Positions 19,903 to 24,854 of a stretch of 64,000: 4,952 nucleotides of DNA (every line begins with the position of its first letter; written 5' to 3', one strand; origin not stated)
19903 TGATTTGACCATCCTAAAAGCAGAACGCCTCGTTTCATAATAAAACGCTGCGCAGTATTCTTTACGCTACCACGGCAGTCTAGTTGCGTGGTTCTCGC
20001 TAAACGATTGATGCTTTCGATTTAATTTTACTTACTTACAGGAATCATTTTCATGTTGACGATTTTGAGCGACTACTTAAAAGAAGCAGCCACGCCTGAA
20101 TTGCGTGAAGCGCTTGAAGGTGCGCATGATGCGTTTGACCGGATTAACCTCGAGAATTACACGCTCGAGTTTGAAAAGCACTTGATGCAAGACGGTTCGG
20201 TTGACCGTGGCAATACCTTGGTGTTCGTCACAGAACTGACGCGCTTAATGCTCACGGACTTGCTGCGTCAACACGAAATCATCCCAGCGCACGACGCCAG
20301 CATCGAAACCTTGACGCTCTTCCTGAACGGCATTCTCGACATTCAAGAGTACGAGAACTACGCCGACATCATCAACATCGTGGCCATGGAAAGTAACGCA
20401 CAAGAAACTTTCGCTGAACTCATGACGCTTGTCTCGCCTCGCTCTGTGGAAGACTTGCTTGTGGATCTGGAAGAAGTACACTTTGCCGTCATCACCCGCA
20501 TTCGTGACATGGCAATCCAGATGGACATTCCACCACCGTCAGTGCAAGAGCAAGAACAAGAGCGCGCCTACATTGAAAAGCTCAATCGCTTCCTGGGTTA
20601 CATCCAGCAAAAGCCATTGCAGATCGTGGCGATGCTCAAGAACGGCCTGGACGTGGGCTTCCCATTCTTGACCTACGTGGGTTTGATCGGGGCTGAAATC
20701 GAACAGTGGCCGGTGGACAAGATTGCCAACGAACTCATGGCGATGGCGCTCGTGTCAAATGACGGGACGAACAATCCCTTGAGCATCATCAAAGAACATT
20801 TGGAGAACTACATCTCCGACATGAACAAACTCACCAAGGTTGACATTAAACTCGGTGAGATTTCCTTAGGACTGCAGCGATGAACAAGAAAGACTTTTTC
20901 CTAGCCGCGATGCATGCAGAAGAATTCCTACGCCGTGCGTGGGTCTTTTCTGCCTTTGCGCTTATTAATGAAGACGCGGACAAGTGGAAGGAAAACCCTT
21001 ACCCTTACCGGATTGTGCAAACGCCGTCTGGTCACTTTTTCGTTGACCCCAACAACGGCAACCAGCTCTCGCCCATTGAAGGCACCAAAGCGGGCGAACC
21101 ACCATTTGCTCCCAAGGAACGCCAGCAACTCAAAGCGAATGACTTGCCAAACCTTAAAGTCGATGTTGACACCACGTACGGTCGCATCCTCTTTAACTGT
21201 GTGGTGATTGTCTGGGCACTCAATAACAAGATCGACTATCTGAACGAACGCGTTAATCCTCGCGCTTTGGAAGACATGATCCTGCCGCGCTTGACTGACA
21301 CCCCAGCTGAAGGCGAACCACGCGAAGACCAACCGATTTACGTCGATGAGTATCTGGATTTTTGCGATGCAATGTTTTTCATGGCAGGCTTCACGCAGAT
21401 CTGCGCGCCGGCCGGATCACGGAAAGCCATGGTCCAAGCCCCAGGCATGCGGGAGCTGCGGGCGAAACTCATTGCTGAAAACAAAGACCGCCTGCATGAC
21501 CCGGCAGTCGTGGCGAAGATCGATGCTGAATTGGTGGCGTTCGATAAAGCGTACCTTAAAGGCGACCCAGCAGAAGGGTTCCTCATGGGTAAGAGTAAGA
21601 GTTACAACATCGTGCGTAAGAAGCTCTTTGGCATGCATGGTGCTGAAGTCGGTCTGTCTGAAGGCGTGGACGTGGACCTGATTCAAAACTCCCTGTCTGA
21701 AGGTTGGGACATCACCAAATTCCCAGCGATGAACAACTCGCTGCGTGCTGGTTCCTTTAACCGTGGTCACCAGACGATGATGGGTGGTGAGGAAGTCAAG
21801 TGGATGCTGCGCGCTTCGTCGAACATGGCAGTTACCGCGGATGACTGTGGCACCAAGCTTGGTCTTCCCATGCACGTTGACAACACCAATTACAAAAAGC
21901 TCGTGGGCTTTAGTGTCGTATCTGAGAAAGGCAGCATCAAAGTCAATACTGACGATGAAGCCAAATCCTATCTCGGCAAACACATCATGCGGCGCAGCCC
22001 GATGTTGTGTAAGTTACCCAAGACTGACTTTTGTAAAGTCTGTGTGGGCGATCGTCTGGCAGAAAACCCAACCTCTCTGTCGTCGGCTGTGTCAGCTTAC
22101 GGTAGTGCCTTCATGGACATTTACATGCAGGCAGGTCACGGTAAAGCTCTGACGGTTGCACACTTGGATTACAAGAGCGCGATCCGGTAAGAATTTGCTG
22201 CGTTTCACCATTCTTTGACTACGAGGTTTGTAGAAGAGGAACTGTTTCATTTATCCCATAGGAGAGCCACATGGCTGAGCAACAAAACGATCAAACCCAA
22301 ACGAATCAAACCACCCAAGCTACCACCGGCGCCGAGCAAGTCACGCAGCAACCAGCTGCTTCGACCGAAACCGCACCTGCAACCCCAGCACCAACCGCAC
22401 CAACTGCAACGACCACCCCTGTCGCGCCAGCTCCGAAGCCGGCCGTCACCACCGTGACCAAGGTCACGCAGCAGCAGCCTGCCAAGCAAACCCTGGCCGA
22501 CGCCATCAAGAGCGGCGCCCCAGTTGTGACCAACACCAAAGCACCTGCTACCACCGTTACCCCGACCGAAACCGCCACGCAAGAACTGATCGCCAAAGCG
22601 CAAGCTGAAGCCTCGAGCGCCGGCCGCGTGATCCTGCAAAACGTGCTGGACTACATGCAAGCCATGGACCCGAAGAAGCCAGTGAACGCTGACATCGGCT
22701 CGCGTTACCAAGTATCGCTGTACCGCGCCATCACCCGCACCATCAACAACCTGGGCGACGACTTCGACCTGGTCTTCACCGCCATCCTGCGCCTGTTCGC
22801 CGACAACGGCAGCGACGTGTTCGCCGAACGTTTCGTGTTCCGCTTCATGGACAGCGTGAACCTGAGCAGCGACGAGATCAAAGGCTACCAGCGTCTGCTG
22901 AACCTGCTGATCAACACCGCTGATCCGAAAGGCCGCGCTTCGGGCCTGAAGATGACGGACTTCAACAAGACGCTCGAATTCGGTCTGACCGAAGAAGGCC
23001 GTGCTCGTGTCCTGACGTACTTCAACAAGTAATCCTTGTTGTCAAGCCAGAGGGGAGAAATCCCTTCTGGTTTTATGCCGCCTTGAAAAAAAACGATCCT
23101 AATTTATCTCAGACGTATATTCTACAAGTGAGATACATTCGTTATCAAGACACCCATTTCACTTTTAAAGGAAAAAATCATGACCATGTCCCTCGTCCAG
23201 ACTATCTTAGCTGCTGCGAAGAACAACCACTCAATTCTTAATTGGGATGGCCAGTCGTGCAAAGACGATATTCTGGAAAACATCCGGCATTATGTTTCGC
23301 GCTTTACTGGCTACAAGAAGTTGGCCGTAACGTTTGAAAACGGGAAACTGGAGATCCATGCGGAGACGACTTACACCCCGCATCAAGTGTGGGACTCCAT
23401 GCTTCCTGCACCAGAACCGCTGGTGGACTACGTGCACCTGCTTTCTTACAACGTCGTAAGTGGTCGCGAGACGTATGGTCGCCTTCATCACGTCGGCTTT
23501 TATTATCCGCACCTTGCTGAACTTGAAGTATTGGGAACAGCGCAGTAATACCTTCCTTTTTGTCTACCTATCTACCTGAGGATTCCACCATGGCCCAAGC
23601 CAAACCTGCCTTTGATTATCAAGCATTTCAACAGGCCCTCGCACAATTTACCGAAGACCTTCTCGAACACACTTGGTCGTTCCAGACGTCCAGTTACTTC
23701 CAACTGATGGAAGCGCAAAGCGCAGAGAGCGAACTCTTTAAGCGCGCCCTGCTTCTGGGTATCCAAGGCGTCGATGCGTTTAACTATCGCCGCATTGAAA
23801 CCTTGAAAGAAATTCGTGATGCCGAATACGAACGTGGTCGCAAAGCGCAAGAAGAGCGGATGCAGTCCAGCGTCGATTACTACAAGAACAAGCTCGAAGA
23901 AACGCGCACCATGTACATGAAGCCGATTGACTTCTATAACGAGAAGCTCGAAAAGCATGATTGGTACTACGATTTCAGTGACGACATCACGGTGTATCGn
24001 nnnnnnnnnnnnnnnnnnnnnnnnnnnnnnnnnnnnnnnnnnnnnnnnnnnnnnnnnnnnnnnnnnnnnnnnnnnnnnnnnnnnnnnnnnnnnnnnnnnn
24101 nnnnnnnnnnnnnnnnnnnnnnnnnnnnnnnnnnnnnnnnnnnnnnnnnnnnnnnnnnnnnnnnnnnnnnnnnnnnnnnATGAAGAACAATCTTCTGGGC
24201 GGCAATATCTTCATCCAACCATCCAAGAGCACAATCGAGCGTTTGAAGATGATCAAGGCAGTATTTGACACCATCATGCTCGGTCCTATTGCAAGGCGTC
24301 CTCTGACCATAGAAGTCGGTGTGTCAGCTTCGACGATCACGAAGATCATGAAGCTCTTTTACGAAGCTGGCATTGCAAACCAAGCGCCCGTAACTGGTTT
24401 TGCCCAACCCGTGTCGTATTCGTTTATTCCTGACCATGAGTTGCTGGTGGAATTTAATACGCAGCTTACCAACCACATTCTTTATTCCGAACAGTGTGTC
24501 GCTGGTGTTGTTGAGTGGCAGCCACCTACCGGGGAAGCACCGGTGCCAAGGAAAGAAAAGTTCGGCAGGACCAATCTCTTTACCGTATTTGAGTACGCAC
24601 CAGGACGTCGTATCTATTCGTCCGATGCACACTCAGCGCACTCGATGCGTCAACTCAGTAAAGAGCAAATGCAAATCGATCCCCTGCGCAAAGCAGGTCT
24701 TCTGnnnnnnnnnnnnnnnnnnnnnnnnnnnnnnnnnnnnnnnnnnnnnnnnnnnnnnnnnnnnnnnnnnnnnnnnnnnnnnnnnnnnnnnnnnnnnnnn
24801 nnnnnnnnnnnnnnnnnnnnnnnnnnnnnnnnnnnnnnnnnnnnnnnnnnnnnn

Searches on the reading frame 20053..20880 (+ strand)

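Call 13: search_protein_families(library=phrogs, proteins=[window:20053-20880:+], max_evalue=0.00001)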
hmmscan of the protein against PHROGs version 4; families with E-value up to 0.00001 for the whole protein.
window:20053-20880:+ (276 aa): 3 families
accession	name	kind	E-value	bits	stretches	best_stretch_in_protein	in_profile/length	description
phrog_5038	-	unknown function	4.6e-25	89.5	1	1-273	2-274/279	-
phrog_38479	-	unknown function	2.6e-17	64.2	1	1-267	1-273/292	-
phrog_35954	-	unknown function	3.9e-16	60.4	1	69-266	83-282/304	-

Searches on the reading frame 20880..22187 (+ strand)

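Call 13: search_protein_families(library=phrogs, proteins=[window:20880-22187:+], max_evalue=0.00001)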
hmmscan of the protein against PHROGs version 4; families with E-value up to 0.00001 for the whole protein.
window:20880-22187:+ (436 aa): 2 families
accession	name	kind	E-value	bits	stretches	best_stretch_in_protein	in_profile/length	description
phrog_2962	-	DNA, RNA and nucleotide metabolism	1.2e-143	480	1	1-435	1-432/433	RNA polymerase beta subunit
phrog_3015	-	DNA, RNA and nucleotide metabolism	3.2e-11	43.4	1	312-391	261-342/653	RNA polymerase beta subunit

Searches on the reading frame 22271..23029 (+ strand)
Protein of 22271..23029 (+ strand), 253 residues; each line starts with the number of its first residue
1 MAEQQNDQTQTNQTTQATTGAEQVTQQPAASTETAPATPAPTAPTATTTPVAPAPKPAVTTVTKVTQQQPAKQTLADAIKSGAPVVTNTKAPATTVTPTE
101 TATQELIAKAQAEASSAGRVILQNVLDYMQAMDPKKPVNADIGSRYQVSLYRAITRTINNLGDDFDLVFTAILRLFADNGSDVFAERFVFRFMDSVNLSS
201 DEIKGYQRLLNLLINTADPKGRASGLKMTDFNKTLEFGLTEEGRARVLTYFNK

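Call 13: search_protein_families(library=phrogs, proteins=[window:22271-23029:+], max_evalue=0.00001)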
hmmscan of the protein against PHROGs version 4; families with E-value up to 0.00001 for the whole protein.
window:22271-23029:+ (253 aa): 2 families
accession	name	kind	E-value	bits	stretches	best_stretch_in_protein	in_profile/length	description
phrog_18957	-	unknown function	6.7e-37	128.2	1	61-252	22-218/222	-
phrog_14374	-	unknown function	2.3e-06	28.7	1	86-253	10-182/185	-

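Call 92: search_protein_families(library=pfam, proteins=[window:22271-23029:+], max_evalue=0.1)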
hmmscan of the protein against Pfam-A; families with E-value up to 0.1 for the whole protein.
window:22271-23029:+ (253 aa): 0 families

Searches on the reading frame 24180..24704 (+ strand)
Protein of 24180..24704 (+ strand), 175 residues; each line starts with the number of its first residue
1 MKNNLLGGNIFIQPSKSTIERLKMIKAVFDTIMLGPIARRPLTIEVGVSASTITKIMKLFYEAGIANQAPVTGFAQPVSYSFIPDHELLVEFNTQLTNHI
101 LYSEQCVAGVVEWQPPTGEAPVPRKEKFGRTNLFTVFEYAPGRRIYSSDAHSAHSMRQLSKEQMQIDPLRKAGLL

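Call 13: search_protein_families(library=phrogs, proteins=[window:24180-24704:+], max_evalue=0.00001)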
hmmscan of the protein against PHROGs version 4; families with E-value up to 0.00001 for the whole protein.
window:24180-24704:+ (175 aa): 0 families

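Call 33: search_protein_families(library=pfam, proteins=[window:24180-24704:+], max_evalue=1)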
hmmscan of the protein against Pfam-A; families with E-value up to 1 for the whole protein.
window:24180-24704:+ (175 aa): 1 family
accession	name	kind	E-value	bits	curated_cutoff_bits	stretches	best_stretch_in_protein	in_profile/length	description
PF25213.1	HVO_A0261_N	-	0.081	13.3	35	1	27-68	15-56/86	HVO_A0261 N-terminal domain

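Call 93: search_solved_structures(query=window:24180-24704:+, max_evalue=1)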
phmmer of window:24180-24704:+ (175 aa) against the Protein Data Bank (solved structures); distinct sequences matched with E-value up to 1: 5.
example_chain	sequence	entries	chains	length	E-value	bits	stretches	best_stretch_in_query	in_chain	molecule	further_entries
2hoe_A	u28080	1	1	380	0.031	17.3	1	21-68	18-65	N-acetylglucosamine kinase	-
7mqa_NS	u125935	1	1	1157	0.49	13.4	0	18-82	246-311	Probable ATP-dependent RNA helicase DHX37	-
6c9e_A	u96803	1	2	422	0.52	13.3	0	60-109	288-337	Cysteine desulfurase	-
5njt_k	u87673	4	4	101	0.71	12.9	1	118-152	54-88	50S ribosomal protein L21 | Large ribosomal subunit protein bL21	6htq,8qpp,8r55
3j3v_R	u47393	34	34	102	0.73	12.8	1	118-152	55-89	50S ribosomal protein L21 | 50S ribosomal protein bL21 | Large ribosomal subunit protein bL21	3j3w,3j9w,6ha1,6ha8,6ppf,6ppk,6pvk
